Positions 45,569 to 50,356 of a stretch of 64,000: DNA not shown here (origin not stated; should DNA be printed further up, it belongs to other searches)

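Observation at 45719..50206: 1495-aa cytoplasmic protein made of ~21 tandem 62-residue helical repeats, directly downstream of smc-scpA-scpB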

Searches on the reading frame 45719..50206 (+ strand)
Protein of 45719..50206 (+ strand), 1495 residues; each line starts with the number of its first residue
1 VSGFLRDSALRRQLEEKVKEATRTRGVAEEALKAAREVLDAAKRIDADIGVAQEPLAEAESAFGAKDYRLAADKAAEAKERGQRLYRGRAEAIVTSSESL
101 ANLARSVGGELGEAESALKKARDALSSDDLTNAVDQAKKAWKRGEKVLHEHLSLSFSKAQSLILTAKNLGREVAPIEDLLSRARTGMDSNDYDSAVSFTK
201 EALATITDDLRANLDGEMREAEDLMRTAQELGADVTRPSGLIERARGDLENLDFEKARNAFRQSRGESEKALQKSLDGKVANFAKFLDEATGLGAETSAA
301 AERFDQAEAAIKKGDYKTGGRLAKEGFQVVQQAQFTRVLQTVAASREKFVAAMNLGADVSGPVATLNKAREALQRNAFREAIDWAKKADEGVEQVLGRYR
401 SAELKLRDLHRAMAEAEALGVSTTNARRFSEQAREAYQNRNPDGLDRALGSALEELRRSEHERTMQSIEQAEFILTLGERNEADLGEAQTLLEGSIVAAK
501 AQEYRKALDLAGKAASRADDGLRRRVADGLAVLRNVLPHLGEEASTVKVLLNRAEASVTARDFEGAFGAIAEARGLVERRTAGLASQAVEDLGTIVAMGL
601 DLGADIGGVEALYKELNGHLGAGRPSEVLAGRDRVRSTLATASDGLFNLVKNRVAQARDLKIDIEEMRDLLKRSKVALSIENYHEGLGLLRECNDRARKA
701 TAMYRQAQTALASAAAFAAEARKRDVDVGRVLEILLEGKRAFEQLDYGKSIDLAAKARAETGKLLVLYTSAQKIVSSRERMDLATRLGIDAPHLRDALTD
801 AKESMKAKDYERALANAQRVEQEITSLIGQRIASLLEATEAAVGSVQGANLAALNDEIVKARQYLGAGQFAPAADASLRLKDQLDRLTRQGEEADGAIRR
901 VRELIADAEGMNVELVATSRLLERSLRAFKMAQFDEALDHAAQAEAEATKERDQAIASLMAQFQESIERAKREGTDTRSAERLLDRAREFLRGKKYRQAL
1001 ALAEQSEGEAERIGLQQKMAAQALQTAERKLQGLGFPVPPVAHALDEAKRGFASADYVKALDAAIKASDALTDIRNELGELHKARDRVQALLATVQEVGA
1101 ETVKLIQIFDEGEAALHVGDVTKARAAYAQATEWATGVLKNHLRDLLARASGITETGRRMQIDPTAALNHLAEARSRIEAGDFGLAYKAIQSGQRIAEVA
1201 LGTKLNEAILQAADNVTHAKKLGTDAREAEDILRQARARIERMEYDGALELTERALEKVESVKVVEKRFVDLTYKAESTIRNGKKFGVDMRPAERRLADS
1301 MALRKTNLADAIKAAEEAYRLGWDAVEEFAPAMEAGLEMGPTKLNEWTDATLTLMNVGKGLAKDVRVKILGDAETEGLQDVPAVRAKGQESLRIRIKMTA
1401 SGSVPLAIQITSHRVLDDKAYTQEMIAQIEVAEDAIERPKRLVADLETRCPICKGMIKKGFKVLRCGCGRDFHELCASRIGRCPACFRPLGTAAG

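Call 3: search_protein_families(library=pfam, proteins=[window:45719-50206:+], max_evalue=0.01)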
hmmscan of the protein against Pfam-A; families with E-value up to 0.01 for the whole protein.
window:45719-50206:+ (1495 aa): 0 families

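Call 7: find_homologous_proteins(query=window:45719-50203:+)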
Query window:45719-50203:+ (1495 aa): 202 proteins with E <= 0.001 among 8000 candidates; the best 120 are listed.
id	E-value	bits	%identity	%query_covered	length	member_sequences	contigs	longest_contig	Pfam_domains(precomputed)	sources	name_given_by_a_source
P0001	0.0e+0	3125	100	100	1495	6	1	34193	-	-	-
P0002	0.0e+0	2725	86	100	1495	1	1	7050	-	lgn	-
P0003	0.0e+0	2127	67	100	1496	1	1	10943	-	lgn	-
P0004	0.0e+0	2060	66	100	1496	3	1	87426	-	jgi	-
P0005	0.0e+0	2036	65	100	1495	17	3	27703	-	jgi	-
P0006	0.0e+0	2036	65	100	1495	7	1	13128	-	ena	-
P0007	0.0e+0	2009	64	100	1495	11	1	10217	-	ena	-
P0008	0.0e+0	1977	64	100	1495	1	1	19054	-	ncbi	ncbi:MAG: hypothetical protein ACT4OI_10580 [Methanobacteriota archaeon]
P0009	0.0e+0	1902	62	100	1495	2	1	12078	-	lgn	-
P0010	0.0e+0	1902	61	100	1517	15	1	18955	-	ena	-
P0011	0.0e+0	1860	60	100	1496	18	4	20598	-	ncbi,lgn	-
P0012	0.0e+0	1847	60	100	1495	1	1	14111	-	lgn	-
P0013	0.0e+0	1845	59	100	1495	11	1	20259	-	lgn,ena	-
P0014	0.0e+0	1830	59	100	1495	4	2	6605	-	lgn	-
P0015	0.0e+0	1824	59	100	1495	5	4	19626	-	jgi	-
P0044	0.0e+0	1763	57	100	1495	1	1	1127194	-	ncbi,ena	-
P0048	0.0e+0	1748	58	100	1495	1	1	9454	PF14446.13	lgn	-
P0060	0.0e+0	1735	56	100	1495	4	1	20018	PF26154.2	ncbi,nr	ncbi:MAG TPA: hypothetical protein VFA17_06310 [Thermoplasmata archaeon]|nr:hypothetical protein [Th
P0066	0.0e+0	1727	57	100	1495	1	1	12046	PF14446.13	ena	-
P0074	0.0e+0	1713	55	100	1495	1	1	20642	PF14446.13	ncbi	-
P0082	0.0e+0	1699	56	100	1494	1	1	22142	PF14446.13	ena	-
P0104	0.0e+0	1434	48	100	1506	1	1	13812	-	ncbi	-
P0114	0.0e+0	1287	44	100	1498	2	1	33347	PF14446.13,PF26154.2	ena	-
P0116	0.0e+0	1266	44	100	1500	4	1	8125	PF14446.13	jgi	-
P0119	0.0e+0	1246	44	100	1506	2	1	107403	-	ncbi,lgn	-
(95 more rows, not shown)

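Call 8: find_related_loci(query=window:45719-50203:+, collection=genome_contigs, flank=10000)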
Query window:45719-50203:+ (1495 aa) in genome_contigs; peptide patterns used: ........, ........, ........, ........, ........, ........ (x = any residue, [..] = any of these).
74 stretches matched a pattern; 5 encode a relative of the query (tblastn E <= 1e-3); 4 distinct loci.
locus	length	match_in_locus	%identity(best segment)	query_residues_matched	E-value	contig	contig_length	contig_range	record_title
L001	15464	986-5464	64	2-1495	0e+0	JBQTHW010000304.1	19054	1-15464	MAG: Methanobacteriota archaeon isolate SAW39 c_000000214110, whole genome shotgun sequence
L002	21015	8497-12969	63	1-1491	0e+0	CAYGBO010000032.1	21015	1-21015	MAG TPA_asm: uncultured Methanomassiliicoccales archaeon isolate ERP108616_co2_547 genome assembly, contig: NODE_3667_le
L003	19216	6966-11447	61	1-1495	0e+0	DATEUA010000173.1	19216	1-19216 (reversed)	MAG TPA_asm: Thermoplasmata archaeon isolate SMAG_U8329 k141_3940790, whole genome shotgun sequence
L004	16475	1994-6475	64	1-1494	0e+0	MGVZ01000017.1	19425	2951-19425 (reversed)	MAG: Euryarchaeota archaeon RBG_16_67_27 RBG_16_scaffold_17615, whole genome shotgun sequence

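Call 9: search_protein_families(library=pfam, proteins=[P0114, P0060], max_evalue=10)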
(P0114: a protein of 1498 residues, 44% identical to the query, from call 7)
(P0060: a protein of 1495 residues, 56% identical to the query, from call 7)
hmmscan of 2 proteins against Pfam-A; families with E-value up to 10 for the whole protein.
P0114 (1498 aa): 16 families
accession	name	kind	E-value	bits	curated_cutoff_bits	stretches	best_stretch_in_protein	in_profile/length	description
PF14446.12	Prok-RING_1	-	0.00046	20.5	29.1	1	1448-1484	5-41/54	Prokaryotic RING finger family 1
PF08281.18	Sigma70_r4_2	-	0.0021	18.1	25.7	1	416-437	33-54/54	Sigma-70, region 4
PF20306.3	Sp-DndD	-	0.011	16.3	27.2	1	220-247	2-29/51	Small protein found in certain Dnd DNA modification systems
PF00130.28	C1_1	-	0.02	15.2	26.5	1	1446-1484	10-49/53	Phorbol esters/diacylglycerol binding domain (C1 domain)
PF07705.17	CARDB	-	0.05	14.2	22.7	1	1337-1410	10-83/101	CARDB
PF13832.12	zf-HC5HC2H_2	-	0.051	14.2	27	1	1444-1481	52-88/109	PHD-zinc-finger like domain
PF14319.11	Zn_Tnp_IS91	-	0.21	12.1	26.3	1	1453-1489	29-64/90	Transposase zinc-binding domain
PF06156.18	YabA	-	0.41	11.7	30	1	1073-1152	16-97/103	Initiation control protein YabA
PF09723.15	Zn_ribbon_8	-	0.6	10.6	34.4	1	1465-1490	7-36/41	Zinc ribbon domain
PF17283.8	Zn_ribbon_SprT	-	0.79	10.3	28.1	1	1464-1491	5-34/38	SprT-like zinc ribbon domain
PF06906.16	DUF1272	-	2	9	25.3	1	1445-1496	3-56/57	Protein of unknown function (DUF1272)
PF18912.6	DZR_2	-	2.5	8.5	27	1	1449-1494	9-49/56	Double zinc ribbon domain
PF12895.13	ANAPC3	-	2.8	8.7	27.2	0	742-777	34-69/82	Anaphase-promoting complex, cyclosome, subunit 3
PF23004.2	PHDvar_NSD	-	2.8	8.5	27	1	1450-1480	1-30/47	Histone-lysine N-methyltransferase NSD-like, variant PHD zinc finger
PF13923.12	zf-C3HC4_2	-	3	8.1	27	1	1449-1487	1-40/40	Zinc finger, C3HC4 type (RING finger)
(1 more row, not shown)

P0060 (1495 aa): 13 families
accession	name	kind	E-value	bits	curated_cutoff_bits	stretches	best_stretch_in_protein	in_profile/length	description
PF07705.17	CARDB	-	0.0028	18.3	22.7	1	1351-1413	24-86/101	CARDB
PF13923.12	zf-C3HC4_2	-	0.023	14.9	27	1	1449-1486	1-40/40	Zinc finger, C3HC4 type (RING finger)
PF13639.12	zf-RING_2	-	0.05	14.3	27.3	1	1449-1486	2-43/44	Ring finger domain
PF01316.27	Arg_repressor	-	0.081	13.1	27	1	1451-1480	24-53/70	Arginine repressor, DNA binding domain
PF15780.11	ASH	-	0.11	13.2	27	1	1332-1416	9-94/98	Abnormal spindle-like microcephaly-assoc'd, ASPM-SPD-2-Hydin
PF14446.12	Prok-RING_1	-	0.13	12.6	29.1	1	1447-1483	4-41/54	Prokaryotic RING finger family 1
PF17588.7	DUF5486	-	0.29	11.5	27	1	958-977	15-34/53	Family of unknown function (DUF5486)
PF20663.3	COG4_N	-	0.34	11.4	27.3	2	546-585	61-101/107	Conserved oligomeric Golgi complex subunit 4, N-terminal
PF00518.22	E6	-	0.47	11.4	27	1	1437-1486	61-110/110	Early Protein (E6)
PF02566.24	OsmC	-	0.55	11.1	27.5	0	1431-1464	65-98/100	OsmC-like protein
PF20438.3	SpoIVA_middle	-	4.7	7.7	25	1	1245-1293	109-159/179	Stage IV sporulation protein A, middle domain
PF00130.28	C1_1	-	6.6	7.1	26.5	0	1447-1482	11-48/53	Phorbol esters/diacylglycerol binding domain (C1 domain)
PF13643.11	DUF4145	-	8.1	7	23.1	1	854-904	11-64/88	Domain of unknown function (DUF4145)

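Call 10: search_solved_structures(query=window:45719-50203:+, max_evalue=10)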
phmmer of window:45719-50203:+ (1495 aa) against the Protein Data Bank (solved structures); distinct sequences matched with E-value up to 10: 15.
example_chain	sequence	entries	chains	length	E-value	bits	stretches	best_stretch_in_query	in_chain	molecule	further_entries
5d0m_C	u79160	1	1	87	0.01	17.2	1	1444-1492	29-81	RING finger protein 165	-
5ulh_C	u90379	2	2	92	0.014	16.6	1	1444-1492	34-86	E3 ubiquitin-protein ligase RNF165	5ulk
9qal_A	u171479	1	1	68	0.016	16.5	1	1444-1492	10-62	E3 ubiquitin-protein ligase ARK2C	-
9n1f_A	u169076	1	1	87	0.026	15.8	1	1444-1492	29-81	E3 ubiquitin-protein ligase ARK2C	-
5d0k_C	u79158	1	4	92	0.037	15.3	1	1444-1492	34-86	RING finger protein 165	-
5d0i_A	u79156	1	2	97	0.038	15.2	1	1444-1492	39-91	RING finger protein 165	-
5lg7_A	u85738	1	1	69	0.092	14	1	1444-1486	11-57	E3 ubiquitin-protein ligase Arkadia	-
5lg0_A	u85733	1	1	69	0.093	14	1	1444-1486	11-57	E3 ubiquitin-protein ligase Arkadia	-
2kiz_A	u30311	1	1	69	0.12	13.6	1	1444-1486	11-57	E3 ubiquitin-protein ligase Arkadia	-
7r70_A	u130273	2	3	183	0.12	13.6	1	1444-1490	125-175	Ubiquitin,E3 ubiquitin-protein ligase RNF165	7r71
7p2k_A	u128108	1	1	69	1.4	10.1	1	1444-1486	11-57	E3 ubiquitin-protein ligase Arkadia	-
8epv_A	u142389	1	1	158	1.4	10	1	947-1007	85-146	Fel d 7 allergen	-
8v0d_B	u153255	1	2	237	2.5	9.2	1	1447-1489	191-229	Ubch5B-RING3 of MIB1 fusion protein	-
1faq_A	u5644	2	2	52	6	8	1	1449-1481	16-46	RAF-1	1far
2l0b_A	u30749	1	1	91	7.5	7.7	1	1445-1486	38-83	E3 ubiquitin-protein ligase Praja-1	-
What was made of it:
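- Tried and rejected: phmmer against PDB sequences found only weak RING hits (call 10).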

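Call 11: find_encoding_contigs(protein=P0044, flank=10000, max_places=2)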
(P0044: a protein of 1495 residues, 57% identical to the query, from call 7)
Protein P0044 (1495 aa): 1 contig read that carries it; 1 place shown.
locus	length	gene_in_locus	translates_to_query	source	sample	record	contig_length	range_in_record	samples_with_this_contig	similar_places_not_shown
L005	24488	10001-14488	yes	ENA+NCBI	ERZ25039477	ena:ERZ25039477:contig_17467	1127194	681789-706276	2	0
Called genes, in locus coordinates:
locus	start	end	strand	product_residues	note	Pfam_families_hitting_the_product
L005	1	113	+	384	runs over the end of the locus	PF13439:Glyco_transf_4, PF13579:Glyco_trans_4_4, PF20706:GT4-conflict, PF00534:Glycos_transf_1, PF13692:Glyco_trans_1_4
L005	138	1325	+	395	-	PF13439:Glyco_transf_4, PF13579:Glyco_trans_4_4, PF00534:Glycos_transf_1, PF13692:Glyco_trans_1_4, PF13524:Glyco_trans_1_2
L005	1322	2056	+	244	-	PF08241:Methyltransf_11, PF03269:DUF268 (weak)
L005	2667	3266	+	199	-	-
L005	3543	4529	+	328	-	PF13439:Glyco_transf_4 (weak), PF00534:Glycos_transf_1, PF13692:Glyco_trans_1_4, PF13524:Glyco_trans_1_2 (weak)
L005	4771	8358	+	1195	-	PF02463:SMC_N, PF13304:AAA_21 (faint), PF13476:AAA_23 (weak), PF13555:AAA_29, PF06470:SMC_hinge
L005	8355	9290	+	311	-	PF02616:SMC_ScpA (weak)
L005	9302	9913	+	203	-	PF04079:SMC_ScpB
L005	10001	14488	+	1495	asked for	-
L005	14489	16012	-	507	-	PF00221:Lyase_aromatic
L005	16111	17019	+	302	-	PF23023:Anti-Pycsar_Apyc1, PF00753:Lactamase_B, PF13691:Lactamase_B_4 (weak), PF12706:Lactamase_B_2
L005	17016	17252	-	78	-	-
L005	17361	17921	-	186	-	PF12844:HTH_19 (weak), PF13560:HTH_31, PF01381:HTH_3, PF00571:CBS (weak)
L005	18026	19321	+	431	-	PF01941:AdoMet_Synthase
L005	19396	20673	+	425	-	PF00464:SHMT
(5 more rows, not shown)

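Call 12: find_encoding_contigs(protein=P0119, flank=10000, max_places=2)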
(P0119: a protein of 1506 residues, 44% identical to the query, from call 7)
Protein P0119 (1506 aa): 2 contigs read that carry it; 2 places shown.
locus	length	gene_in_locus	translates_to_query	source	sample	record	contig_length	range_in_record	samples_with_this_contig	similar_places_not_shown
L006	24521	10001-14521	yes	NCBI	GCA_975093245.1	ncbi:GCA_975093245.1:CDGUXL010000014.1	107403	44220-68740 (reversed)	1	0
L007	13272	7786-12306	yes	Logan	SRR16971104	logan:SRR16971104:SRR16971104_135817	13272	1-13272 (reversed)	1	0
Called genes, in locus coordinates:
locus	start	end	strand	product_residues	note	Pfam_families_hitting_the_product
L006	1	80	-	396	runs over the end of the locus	PF02515:CoA_transf_3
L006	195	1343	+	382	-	PF00108:Thiolase_N, PF02803:Thiolase_C, PF22691:Thiolase_C_1 (faint)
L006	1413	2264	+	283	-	-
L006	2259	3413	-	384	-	PF02771:Acyl-CoA_dh_N, PF02770:Acyl-CoA_dh_M, PF00441:Acyl-CoA_dh_1, PF08028:Acyl-CoA_dh_2, PF22924:ACOX_C_alpha1 (weak)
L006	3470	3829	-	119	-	PF02036:SCP2, PF14864:Alkyl_sulf_C (weak)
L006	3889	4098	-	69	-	PF20097:DUF6487 (weak)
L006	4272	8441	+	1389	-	PF02463:SMC_N, PF14890:Intein_splicing, PF02463:SMC_N, PF19220:Rod_CreS (faint), PF23649:FKBP15 (faint), PF06470:SMC_hinge, PF24161:CCDC39 (weak)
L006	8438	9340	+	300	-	PF02616:SMC_ScpA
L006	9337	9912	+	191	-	PF04079:SMC_ScpB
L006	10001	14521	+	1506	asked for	-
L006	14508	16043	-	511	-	PF00221:Lyase_aromatic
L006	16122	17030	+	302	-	PF23023:Anti-Pycsar_Apyc1, PF00753:Lactamase_B (weak), PF12706:Lactamase_B_2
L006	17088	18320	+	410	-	PF01941:AdoMet_Synthase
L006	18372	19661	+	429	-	PF00464:SHMT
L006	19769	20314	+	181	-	PF00025:Arf, PF00071:Ras, PF08477:Roc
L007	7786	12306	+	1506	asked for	-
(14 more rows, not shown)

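Call 43: find_homologous_proteins(query=A4, max_evalue=1e-10)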
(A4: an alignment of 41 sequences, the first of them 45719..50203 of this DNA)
Query A4 (41 sequences) (1495 aa, profile of the alignment): 206 proteins with E <= 1e-10 among 8000 candidates; the best 120 are listed.
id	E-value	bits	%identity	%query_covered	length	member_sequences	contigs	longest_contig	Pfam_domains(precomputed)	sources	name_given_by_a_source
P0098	0.0e+0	1757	49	100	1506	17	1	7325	-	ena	-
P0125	0.0e+0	1703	44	100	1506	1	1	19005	-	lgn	-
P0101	0.0e+0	1699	48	100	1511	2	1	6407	-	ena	-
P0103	0.0e+0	1685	48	100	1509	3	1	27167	-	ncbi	-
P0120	0.0e+0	1684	44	100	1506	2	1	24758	-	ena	-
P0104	0.0e+0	1683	48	100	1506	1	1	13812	-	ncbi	-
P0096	0.0e+0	1680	50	100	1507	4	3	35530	-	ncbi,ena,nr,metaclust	ncbi:MAG: hypothetical protein E6K10_08630 [Methanobacteriota archaeon]|nr:MAG: hypothetical protein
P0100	0.0e+0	1672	48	100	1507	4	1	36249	-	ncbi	-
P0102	0.0e+0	1661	48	100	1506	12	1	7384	-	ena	-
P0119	0.0e+0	1659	44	100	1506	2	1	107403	-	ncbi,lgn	-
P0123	0.0e+0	1656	43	100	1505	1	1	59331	-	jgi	jgi:hypothetical protein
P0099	0.0e+0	1656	48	100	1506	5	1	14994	-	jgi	jgi:hypothetical protein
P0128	0.0e+0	1639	29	99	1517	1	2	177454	PF07705.18,PF14446.13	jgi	-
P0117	0.0e+0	1638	45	99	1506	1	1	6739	PF26154.2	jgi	-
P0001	0.0e+0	1628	100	100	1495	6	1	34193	-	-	-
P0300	0.0e+0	1613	43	100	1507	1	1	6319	PF10938.14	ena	-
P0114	0.0e+0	1609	44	100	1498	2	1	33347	PF14446.13,PF26154.2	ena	-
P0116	0.0e+0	1609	44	100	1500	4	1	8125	PF14446.13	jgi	-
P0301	0.0e+0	1604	43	100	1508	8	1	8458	PF10938.14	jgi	-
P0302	0.0e+0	1602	35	99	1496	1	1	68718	PF12895.14,PF14446.13,PF26154.2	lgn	-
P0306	0.0e+0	1588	42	100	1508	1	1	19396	PF14446.13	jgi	jgi:hypothetical protein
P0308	0.0e+0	1549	43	98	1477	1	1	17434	PF14446.13,PF26154.2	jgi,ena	-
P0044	0.0e+0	1476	57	100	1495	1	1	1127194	-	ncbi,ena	-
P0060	0.0e+0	1472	56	100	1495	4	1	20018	PF26154.2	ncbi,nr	ncbi:MAG TPA: hypothetical protein VFA17_06310 [Thermoplasmata archaeon]|nr:hypothetical protein [Th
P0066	0.0e+0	1468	57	100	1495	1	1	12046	PF14446.13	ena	-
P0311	0.0e+0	1461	39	100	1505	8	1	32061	PF14446.13,PF26154.2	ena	-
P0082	0.0e+0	1459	56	100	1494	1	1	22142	PF14446.13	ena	-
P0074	0.0e+0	1449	55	100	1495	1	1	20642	PF14446.13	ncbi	-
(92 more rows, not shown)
